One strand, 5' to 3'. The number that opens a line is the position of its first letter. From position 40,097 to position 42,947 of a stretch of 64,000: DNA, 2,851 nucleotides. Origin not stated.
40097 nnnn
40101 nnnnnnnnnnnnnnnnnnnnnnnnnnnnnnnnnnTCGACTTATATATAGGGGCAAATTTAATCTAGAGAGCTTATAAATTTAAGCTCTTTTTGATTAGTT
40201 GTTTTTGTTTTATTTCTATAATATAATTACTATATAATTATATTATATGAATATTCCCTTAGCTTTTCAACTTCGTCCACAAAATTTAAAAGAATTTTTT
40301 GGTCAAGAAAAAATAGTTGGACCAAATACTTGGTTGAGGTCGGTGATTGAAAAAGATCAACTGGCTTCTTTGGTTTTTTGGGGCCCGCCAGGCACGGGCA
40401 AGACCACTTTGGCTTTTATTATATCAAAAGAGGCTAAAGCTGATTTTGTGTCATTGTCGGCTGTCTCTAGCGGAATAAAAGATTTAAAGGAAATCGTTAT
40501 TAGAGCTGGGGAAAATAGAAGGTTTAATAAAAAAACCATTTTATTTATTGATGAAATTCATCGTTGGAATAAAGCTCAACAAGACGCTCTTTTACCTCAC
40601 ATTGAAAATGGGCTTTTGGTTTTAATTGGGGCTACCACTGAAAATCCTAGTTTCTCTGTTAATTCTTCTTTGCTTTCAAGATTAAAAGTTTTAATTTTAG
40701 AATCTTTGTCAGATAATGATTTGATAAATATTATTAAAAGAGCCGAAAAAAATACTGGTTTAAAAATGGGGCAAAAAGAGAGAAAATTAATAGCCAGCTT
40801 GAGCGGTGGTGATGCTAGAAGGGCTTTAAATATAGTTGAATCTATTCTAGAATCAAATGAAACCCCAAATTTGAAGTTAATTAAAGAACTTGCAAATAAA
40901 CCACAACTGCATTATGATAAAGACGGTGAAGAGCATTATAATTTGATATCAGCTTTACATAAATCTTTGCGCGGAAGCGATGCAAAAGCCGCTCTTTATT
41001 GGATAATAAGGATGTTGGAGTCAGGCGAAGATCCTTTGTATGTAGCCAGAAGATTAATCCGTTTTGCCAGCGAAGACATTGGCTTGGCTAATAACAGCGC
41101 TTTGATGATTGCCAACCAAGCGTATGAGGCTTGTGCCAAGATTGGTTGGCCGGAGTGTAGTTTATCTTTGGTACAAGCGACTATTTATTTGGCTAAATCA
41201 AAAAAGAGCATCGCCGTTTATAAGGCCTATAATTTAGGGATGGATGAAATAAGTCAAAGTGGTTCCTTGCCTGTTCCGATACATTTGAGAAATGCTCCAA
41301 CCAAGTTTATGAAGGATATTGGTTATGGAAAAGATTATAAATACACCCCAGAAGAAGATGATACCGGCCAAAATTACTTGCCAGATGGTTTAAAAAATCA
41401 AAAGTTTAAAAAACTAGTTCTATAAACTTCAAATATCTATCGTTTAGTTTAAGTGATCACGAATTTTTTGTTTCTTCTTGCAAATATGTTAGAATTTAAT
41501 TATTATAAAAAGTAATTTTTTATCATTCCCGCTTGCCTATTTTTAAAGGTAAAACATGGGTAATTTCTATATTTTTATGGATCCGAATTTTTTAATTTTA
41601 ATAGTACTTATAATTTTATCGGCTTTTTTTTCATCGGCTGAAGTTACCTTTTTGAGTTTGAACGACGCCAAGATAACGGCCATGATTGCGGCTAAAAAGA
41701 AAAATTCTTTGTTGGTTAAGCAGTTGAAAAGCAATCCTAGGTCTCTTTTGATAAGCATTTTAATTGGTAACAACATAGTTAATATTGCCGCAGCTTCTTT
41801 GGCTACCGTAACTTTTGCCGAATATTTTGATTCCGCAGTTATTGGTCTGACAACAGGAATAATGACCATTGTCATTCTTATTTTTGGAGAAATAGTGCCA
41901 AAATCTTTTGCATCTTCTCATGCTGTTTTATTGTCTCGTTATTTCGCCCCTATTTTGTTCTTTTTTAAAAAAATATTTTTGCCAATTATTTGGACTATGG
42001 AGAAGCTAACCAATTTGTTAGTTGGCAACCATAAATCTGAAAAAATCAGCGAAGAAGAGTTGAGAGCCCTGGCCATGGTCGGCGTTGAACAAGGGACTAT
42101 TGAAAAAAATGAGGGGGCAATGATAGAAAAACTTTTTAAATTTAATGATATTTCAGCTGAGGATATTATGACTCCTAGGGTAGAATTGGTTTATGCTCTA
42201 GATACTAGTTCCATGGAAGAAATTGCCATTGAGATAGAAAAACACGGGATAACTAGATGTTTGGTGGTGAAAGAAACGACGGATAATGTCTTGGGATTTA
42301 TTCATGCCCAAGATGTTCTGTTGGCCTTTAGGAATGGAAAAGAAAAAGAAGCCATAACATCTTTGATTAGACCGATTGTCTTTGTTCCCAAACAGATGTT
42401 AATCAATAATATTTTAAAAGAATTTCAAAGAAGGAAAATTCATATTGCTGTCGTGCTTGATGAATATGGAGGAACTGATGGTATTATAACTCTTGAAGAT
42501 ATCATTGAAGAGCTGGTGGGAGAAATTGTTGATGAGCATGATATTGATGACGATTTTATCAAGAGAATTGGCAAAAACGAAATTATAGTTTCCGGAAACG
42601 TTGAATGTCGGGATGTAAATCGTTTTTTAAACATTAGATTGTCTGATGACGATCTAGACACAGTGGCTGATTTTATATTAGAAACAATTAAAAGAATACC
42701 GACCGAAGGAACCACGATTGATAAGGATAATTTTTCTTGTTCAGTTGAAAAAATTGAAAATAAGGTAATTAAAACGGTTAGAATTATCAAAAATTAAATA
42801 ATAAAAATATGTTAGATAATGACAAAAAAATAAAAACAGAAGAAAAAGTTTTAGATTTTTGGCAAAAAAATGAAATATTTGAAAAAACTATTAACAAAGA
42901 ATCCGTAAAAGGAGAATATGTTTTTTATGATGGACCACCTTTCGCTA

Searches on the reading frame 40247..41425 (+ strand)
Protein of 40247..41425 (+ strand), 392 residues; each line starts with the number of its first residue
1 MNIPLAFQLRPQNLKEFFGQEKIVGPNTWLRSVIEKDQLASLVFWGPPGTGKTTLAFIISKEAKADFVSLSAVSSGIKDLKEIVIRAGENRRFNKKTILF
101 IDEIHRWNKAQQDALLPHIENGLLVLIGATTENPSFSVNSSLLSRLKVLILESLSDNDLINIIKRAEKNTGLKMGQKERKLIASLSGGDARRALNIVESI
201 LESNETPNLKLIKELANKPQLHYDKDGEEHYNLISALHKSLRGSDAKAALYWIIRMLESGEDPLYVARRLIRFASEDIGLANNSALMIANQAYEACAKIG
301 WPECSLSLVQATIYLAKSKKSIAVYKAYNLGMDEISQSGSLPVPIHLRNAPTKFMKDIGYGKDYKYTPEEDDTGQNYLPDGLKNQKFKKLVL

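Call 24: search_protein_families(library=pfam, proteins=[window:40247-41425:+], max_evalue=0.001)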
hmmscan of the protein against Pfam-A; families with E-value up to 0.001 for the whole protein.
window:40247-41425:+ (392 aa): 10 families
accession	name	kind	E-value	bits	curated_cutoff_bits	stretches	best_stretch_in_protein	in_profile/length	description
PF12002.13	MgsA_C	-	3.4e-54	183.7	27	1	243-387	1-147/167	MgsA AAA+ ATPase C terminal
PF16193.11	AAA_assoc_2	-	1.5e-20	73.7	34.3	1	171-242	4-81/81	AAA C-terminal domain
PF00004.35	AAA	-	1.7e-16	61.3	21.2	1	43-150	2-127/131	ATPase family associated with various cellular activities (AAA)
PF05496.18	RuvB_N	-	6.4e-16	58.9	27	1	9-130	1-120/159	Holliday junction DNA helicase RuvB P-loop domain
PF07728.20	AAA_5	-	4.3e-06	27.2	22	1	42-127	2-98/139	AAA domain (dynein-related subfamily)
PF13173.12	AAA_14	-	1.9e-05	25.1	27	1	43-151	6-120/129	AAA domain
PF20720.3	nSTAND3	-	0.00015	22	27.2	1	41-104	19-74/155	Novel STAND NTPase 3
PF04851.21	ResIII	-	0.00023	21.5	22.5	0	37-64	21-48/164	Type III restriction enzyme, res subunit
PF00158.32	Sigma54_activat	-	0.00028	21.1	20.2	0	95-133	93-131/168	Sigma-54 interaction domain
PF14532.12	Sigma54_activ_2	-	0.00085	20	25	0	44-121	26-95/138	Sigma-54 interaction domain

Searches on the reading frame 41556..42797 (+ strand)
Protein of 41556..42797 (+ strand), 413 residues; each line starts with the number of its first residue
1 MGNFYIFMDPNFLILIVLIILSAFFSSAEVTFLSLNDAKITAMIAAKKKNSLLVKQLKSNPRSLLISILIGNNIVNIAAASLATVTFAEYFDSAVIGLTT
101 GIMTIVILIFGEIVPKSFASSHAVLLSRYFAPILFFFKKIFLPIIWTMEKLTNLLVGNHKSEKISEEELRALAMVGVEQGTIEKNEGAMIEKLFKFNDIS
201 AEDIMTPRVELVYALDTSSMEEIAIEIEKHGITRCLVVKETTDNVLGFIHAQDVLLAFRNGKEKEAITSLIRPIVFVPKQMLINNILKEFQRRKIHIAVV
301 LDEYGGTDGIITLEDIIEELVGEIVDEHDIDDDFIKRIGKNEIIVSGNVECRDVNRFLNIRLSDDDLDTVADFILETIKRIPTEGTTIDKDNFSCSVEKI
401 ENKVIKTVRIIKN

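Call 24: search_protein_families(library=pfam, proteins=[window:41556-42797:+], max_evalue=0.001)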
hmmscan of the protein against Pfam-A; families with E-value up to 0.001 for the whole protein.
window:41556-42797:+ (413 aa): 3 families
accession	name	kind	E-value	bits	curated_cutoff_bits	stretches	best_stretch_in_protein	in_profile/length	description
PF01595.25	CNNM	-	1.7e-46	158.6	28.4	1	13-186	1-181/181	Cyclin M transmembrane N-terminal domain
PF03471.22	CorC_HlyC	-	5.9e-19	68.3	27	1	337-412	2-79/81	Transporter associated domain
PF00571.33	CBS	-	7.1e-16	58.7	24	2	271-321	6-56/57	CBS domain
